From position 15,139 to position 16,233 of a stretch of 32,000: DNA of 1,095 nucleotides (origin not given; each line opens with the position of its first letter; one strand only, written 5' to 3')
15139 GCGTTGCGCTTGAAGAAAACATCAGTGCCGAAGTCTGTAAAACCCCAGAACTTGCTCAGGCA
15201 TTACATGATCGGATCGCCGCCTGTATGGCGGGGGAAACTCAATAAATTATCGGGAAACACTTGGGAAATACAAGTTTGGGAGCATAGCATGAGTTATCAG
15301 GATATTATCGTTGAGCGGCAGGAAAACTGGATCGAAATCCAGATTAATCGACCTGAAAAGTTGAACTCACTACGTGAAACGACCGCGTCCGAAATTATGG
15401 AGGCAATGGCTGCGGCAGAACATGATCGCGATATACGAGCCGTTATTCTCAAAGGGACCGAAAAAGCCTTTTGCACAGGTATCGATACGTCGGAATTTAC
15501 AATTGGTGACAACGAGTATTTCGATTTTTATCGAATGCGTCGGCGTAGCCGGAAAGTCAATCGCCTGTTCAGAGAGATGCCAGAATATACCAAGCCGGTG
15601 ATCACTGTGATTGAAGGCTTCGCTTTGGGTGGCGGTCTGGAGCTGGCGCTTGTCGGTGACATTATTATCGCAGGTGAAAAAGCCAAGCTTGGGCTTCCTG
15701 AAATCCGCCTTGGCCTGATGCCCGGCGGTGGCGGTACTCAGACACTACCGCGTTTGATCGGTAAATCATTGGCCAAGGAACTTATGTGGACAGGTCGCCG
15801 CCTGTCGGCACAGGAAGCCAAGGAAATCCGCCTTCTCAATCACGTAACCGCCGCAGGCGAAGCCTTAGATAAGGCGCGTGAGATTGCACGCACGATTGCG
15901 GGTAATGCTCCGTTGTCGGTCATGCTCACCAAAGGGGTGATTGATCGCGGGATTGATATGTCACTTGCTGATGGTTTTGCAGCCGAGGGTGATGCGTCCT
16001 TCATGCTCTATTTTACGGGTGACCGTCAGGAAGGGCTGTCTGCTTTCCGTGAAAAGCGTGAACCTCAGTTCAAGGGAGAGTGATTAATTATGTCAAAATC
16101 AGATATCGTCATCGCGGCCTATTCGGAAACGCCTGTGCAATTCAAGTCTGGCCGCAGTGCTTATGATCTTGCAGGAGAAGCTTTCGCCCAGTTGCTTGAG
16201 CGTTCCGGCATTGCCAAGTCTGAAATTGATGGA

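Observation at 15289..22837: Seven-gene operon resembling aldolytic acyl side-chain cleavage, physically attached to a furoyl-CoA-type pathway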

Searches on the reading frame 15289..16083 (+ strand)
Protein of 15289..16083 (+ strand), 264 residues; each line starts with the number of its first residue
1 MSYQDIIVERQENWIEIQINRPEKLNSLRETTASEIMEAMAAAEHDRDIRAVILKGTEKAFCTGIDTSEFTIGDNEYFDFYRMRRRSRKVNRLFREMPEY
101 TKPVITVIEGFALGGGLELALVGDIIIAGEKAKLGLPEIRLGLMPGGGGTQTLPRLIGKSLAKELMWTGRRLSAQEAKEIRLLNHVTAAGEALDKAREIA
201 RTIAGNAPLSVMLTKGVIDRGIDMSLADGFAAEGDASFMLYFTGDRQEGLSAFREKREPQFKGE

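Call 3: search_protein_families(library=pfam, proteins=[window:15289-16083:+])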
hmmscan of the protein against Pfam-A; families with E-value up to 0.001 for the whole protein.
window:15289-16083:+ (264 aa): 2 families
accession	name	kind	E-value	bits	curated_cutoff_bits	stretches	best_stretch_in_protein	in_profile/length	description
PF00378.25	ECH_1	-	5.8e-60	203.2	27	1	10-263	2-250/251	Enoyl-CoA hydratase/isomerase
PF16113.10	ECH_2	-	9.7e-37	127.6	27.2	1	17-188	4-173/335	Enoyl-CoA hydratase/isomerase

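Call 6: search_protein_families(library=ncbifam, proteins=[window:15289-16083:+])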
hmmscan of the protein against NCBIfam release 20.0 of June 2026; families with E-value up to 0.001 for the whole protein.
window:15289-16083:+ (264 aa): 73 families (the best 25 are shown)
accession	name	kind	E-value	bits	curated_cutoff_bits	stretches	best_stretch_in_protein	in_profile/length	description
NF005802.0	PRK07657.1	equivalog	2.5e-67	227.1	363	1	6-264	5-260/260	enoyl-CoA hydratase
NF051848.1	EnCoAHydtEchA19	equivalog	3.2e-67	226.8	400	1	6-263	2-257/258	enoyl-CoA hydratase EchA19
NF004475.0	PRK05809.1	subfamily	2.3e-65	220.7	394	1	1-263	1-259/260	short-chain-enoyl-CoA hydratase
NF007239.0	PRK09674.1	equivalog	2.9e-65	220.3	371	1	3-263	3-256/257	2,3-dehydroadipyl-CoA hydratase PaaF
NF004517.0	PRK05862.1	equivalog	4.8e-64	216.3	396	1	1-262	1-255/257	enoyl-CoA hydratase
NF006007.0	PRK08138.1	subfamily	2.7e-63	213.8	355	1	5-263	8-260/261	enoyl-CoA hydratase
NF006100.0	PRK08252.1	subfamily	1.8e-60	204.7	282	1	5-264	4-254/254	crotonase/enoyl-CoA hydratase family protein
NF005803.0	PRK07658.1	equivalog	1.6e-55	188.3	313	1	8-263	6-256/257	enoyl-CoA hydratase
NF005864.0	PRK07799.1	equivalog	3.9e-55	186.9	316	1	4-263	8-265/266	crotonase/enoyl-CoA hydratase family protein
NF004840.0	PRK06190.1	equivalog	2.9e-53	181.1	253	1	6-239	6-234/260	enoyl-CoA hydratase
NF006566.0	PRK09076.1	subfamily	5e-53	180.3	286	1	4-262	5-258/260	enoyl-CoA hydratase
NF004634.0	PRK05980.1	equivalog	1e-52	179.1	375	1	6-262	5-261/263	crotonase/enoyl-CoA hydratase family protein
NF004781.0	PRK06127.1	subfamily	1.4e-50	172.4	291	1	4-263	11-268/269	enoyl-CoA hydratase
NF006699.0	PRK09245.1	subfamily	1.6e-50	171.9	354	1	5-263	4-265/266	crotonase/enoyl-CoA hydratase family protein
NF042430.2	EnCoAhydt_DpgD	equivalog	2.2e-49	168.3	400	1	9-263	2-257/258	enoyl-CoA-hydratase DpgD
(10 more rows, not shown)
